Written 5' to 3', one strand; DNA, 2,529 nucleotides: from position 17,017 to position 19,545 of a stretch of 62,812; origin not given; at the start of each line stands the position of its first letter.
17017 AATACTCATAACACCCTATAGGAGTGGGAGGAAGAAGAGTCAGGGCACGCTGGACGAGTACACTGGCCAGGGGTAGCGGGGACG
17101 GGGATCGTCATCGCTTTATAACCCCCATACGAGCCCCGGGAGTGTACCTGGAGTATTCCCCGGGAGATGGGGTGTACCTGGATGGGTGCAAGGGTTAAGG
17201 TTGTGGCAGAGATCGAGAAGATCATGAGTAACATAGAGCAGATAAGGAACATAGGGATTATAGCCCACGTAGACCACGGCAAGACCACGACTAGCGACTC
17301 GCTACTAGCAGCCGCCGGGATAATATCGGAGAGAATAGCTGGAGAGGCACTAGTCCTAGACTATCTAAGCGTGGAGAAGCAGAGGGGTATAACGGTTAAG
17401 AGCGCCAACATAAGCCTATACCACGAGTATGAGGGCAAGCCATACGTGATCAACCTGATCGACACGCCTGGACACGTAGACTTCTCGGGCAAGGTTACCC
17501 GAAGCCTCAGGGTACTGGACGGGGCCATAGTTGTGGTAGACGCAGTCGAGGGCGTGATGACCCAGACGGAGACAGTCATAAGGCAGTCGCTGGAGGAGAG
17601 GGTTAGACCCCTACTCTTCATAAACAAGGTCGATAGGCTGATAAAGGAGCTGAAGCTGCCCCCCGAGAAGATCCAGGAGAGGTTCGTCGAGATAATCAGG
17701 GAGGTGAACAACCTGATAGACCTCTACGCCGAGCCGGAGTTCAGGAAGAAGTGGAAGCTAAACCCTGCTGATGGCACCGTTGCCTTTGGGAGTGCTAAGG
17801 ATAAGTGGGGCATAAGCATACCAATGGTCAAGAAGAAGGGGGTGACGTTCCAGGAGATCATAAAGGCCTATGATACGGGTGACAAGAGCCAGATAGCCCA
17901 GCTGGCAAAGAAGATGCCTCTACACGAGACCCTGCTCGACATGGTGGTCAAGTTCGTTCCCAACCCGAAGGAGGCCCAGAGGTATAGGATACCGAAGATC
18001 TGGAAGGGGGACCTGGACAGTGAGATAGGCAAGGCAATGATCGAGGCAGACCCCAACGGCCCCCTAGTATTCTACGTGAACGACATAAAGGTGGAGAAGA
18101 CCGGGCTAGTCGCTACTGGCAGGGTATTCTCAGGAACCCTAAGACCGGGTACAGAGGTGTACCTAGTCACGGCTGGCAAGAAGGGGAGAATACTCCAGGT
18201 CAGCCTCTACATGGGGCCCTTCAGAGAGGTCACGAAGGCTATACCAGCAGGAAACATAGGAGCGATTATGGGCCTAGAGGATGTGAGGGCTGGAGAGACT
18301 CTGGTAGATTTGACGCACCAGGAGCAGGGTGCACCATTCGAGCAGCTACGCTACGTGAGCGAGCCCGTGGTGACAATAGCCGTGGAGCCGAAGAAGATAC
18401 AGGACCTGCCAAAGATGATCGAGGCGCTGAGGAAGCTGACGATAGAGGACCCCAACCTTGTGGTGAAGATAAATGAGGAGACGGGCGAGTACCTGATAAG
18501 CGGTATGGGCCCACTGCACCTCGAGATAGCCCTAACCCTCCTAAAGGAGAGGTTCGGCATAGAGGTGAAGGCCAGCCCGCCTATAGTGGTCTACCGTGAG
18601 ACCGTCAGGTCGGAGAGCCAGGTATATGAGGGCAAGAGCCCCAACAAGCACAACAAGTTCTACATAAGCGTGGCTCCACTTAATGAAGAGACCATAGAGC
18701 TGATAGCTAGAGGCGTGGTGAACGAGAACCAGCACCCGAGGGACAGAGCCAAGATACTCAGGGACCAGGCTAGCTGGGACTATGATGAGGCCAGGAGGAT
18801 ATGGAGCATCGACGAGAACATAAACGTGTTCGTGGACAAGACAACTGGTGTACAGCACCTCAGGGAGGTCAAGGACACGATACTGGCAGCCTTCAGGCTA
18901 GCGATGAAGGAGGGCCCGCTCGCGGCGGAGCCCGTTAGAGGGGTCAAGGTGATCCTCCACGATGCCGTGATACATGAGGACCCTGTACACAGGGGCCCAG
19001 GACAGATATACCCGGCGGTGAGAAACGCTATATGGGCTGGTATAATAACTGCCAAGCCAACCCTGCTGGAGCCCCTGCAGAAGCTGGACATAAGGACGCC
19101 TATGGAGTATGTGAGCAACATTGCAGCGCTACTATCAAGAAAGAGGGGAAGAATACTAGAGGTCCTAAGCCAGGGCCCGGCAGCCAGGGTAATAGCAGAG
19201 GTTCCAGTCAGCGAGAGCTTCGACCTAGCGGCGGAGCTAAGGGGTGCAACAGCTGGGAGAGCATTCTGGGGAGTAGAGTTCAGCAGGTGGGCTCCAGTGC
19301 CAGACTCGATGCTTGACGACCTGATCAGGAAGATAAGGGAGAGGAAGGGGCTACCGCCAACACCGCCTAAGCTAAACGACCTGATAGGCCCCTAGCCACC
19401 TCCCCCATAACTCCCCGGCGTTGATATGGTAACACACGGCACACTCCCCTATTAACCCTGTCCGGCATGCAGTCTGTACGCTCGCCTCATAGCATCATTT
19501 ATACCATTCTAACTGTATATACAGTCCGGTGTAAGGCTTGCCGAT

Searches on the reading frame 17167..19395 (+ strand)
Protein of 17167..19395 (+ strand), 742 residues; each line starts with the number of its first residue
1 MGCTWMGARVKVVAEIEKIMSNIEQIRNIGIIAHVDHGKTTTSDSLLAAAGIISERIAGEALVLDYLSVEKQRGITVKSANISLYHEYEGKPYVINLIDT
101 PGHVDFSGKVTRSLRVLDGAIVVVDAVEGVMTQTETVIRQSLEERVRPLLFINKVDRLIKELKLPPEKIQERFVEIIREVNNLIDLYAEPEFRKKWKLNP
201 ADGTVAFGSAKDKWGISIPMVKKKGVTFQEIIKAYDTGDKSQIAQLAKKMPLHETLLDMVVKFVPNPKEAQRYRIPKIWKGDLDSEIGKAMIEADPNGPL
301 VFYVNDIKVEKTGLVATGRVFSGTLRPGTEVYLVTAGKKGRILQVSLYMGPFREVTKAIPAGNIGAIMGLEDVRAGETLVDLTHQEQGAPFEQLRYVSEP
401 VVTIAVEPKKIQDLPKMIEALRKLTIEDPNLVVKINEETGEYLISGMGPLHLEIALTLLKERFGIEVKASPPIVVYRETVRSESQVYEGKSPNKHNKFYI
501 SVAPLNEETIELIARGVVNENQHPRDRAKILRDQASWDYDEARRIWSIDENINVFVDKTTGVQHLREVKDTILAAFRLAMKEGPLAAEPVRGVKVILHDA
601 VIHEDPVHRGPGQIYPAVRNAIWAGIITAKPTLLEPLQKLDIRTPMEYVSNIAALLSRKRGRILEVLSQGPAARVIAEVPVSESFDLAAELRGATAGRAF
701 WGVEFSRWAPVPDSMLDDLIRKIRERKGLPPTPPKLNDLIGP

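Call 32: search_protein_families(library=pfam, proteins=[window:17167-19395:+], max_evalue=0.0001)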
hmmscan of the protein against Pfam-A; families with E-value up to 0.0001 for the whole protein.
window:17167-19395:+ (742 aa): 6 families
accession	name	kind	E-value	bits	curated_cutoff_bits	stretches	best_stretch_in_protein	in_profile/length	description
PF00009.33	GTP_EFTU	-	5.4e-56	189.6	26.5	1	24-265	1-187/188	Elongation factor Tu GTP binding domain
PF03764.24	EFG_IV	-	9.3e-31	106.6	24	1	522-630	11-121/121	Elongation factor G, domain IV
PF14492.12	EFG_III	-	2.2e-24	85.7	27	1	397-469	1-73/75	Elongation Factor G, domain III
PF00679.30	EFG_C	-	2.1e-22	79.4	27.9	1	633-718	2-88/89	Elongation factor G C-terminus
PF03144.31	GTP_EFTU_D2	-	4.5e-17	62.7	30.3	1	313-379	1-72/73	Elongation factor Tu domain 2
PF22042.2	EF-G_D2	-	5.5e-11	42.9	27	1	310-381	13-83/84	Elongation factor G domain 2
